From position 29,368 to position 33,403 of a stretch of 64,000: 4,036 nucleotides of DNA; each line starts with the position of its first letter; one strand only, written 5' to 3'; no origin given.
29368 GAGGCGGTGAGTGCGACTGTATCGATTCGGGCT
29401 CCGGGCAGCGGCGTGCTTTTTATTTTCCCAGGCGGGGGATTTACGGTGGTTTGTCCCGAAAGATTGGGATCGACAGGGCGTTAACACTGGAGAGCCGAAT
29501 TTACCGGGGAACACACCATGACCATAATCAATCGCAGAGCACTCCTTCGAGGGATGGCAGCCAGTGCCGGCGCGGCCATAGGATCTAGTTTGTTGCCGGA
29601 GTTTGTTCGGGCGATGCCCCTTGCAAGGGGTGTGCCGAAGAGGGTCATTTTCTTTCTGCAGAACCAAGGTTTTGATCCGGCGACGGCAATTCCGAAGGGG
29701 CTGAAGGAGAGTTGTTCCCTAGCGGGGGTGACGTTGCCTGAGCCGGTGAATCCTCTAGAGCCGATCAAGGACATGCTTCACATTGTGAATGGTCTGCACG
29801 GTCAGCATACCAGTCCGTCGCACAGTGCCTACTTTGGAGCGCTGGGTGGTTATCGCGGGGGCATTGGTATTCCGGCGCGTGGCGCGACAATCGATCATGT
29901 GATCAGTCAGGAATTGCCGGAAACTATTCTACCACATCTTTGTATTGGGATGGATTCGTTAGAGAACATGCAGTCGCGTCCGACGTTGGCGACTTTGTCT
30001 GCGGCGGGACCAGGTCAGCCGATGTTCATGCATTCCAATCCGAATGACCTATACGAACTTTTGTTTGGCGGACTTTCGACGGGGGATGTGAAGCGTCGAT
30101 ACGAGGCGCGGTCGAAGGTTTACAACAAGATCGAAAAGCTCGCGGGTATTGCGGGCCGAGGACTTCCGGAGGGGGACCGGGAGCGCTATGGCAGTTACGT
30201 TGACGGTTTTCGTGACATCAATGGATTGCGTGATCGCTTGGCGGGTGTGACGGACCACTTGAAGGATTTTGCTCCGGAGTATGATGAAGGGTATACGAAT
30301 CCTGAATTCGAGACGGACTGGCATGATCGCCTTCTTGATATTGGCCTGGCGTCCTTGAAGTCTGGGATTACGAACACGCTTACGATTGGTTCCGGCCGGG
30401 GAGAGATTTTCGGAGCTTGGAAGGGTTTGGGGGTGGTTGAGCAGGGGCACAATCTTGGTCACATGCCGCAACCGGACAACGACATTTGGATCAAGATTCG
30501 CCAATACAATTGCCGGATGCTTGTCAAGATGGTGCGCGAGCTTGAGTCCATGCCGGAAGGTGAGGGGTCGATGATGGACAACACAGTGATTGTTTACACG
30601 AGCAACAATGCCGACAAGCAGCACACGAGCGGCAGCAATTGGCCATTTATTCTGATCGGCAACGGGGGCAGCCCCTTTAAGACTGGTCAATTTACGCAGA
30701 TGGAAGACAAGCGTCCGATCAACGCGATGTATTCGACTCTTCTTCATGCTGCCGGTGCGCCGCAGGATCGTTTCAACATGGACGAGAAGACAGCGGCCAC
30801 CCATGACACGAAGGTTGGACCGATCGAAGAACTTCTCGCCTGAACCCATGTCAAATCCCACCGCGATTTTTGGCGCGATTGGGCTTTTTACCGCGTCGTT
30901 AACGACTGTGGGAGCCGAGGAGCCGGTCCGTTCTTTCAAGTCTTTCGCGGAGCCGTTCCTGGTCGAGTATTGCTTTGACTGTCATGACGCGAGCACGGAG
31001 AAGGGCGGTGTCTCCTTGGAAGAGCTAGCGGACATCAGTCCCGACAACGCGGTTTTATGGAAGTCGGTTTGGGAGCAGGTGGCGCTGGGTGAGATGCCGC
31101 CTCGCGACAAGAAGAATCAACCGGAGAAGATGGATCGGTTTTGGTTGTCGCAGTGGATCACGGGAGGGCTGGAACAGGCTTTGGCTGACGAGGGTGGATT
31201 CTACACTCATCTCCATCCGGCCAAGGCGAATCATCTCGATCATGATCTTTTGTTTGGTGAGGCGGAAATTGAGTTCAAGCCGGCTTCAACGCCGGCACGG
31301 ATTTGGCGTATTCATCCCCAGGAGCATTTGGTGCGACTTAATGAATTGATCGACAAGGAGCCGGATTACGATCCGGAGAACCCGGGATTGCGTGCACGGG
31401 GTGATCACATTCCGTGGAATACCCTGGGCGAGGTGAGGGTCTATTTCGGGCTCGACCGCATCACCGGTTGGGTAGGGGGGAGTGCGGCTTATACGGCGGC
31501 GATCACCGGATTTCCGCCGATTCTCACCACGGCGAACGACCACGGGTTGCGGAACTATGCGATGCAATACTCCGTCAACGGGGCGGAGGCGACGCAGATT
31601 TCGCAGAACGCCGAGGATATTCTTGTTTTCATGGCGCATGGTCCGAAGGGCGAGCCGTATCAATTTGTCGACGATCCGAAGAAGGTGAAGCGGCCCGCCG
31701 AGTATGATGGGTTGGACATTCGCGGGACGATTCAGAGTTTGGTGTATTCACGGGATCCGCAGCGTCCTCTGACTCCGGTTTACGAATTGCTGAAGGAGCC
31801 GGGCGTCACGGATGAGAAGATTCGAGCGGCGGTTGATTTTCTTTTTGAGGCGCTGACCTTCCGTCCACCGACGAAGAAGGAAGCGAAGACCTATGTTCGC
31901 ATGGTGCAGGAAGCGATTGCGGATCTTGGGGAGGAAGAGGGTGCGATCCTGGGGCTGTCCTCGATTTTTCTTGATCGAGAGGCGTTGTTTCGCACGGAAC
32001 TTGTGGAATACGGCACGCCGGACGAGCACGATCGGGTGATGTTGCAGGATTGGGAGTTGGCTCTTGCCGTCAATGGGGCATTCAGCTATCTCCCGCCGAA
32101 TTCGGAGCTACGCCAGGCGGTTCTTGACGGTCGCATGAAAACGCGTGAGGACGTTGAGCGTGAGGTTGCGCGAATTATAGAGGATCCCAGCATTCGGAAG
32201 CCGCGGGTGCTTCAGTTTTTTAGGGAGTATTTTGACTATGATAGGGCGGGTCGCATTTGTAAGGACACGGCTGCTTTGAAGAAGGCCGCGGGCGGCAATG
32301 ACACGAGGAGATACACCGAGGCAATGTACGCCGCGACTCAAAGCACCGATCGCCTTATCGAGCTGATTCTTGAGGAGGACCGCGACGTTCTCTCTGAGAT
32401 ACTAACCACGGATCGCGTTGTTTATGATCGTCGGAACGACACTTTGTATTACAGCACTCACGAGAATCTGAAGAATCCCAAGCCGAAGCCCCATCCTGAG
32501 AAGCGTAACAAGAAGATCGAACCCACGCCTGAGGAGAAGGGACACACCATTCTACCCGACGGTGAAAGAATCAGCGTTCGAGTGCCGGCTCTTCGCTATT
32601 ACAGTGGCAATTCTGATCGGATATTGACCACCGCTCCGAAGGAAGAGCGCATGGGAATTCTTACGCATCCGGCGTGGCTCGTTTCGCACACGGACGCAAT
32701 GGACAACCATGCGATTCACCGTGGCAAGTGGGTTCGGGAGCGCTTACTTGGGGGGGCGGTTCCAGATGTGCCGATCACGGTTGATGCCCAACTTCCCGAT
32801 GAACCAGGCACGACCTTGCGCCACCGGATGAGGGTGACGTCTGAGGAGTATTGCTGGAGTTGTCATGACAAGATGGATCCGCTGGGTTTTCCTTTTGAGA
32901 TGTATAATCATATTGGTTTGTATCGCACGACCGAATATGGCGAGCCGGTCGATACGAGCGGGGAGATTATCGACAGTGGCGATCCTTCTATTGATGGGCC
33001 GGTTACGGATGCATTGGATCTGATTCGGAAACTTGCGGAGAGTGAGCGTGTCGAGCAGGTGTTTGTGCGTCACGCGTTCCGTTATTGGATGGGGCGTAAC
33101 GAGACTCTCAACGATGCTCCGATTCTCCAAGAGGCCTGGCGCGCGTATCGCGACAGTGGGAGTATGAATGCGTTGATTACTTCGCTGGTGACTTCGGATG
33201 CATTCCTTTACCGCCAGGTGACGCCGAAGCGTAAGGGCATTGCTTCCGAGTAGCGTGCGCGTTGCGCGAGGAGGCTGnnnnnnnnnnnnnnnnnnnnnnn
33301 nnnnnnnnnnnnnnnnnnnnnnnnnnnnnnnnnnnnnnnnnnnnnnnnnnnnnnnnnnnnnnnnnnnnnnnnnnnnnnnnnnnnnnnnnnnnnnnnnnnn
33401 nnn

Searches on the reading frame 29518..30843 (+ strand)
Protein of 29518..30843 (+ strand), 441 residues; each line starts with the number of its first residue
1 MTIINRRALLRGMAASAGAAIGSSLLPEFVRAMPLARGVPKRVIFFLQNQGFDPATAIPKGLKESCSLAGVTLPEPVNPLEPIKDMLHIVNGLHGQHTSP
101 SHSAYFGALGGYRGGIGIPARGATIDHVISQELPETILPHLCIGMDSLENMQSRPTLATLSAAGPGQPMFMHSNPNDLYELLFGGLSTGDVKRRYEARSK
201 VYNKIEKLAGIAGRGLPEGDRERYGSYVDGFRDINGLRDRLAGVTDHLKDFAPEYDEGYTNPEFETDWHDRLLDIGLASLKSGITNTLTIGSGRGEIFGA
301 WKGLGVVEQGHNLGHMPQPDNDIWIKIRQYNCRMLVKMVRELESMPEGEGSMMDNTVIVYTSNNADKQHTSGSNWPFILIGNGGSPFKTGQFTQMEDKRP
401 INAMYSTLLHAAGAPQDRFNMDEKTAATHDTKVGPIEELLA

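Call 8: search_protein_families(library=pfam, proteins=[window:29518-30843:+], max_evalue=0.001)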
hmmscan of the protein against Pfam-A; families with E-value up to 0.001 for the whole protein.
window:29518-30843:+ (441 aa): 1 family
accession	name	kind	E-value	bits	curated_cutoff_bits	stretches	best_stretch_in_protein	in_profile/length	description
PF07586.16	HXXSHH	-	1.8e-32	113.6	30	1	42-335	1-306/307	Protein of unknown function (DUF1552)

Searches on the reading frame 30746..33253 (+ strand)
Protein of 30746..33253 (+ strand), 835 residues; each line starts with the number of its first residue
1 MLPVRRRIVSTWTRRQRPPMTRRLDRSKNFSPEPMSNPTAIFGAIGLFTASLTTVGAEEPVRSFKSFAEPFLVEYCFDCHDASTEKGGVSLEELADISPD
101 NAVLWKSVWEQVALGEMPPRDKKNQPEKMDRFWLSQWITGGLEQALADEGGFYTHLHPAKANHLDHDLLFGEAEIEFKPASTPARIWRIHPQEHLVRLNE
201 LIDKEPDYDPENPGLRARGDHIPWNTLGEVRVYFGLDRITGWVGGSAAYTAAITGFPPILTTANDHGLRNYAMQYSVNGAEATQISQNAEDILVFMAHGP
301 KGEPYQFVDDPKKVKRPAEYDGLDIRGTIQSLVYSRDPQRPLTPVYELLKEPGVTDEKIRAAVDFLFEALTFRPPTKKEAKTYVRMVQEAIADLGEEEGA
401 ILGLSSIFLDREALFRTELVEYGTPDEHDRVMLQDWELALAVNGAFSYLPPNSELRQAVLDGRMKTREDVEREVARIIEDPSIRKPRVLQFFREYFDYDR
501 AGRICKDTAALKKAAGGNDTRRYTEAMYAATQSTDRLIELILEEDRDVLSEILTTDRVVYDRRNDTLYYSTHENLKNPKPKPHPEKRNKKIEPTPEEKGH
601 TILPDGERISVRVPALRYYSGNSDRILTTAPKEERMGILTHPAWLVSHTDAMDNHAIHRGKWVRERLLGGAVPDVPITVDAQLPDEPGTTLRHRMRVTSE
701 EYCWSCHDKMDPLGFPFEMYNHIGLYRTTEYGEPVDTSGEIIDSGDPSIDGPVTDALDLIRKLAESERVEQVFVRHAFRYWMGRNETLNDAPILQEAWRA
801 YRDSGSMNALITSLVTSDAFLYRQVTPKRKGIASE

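Call 8: search_protein_families(library=pfam, proteins=[window:30746-33253:+], max_evalue=0.001)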
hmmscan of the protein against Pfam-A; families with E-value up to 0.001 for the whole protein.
window:30746-33253:+ (835 aa): 4 families
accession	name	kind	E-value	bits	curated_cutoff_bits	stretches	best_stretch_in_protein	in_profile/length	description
PF07627.16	PSCyt3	-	6.1e-28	97.4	27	1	635-730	1-98/98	Protein of unknown function (DUF1588)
PF07631.16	PSD4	-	3e-13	50.8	23.3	1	433-568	1-126/128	Protein of unknown function (DUF1592)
PF07624.16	PSD2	-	6.4e-11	42.3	25.8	1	753-820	5-74/74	Protein of unknown function (DUF1585)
PF07635.16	PSCyt1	-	7.3e-08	33.3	22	1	76-121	1-59/59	Planctomycete cytochrome C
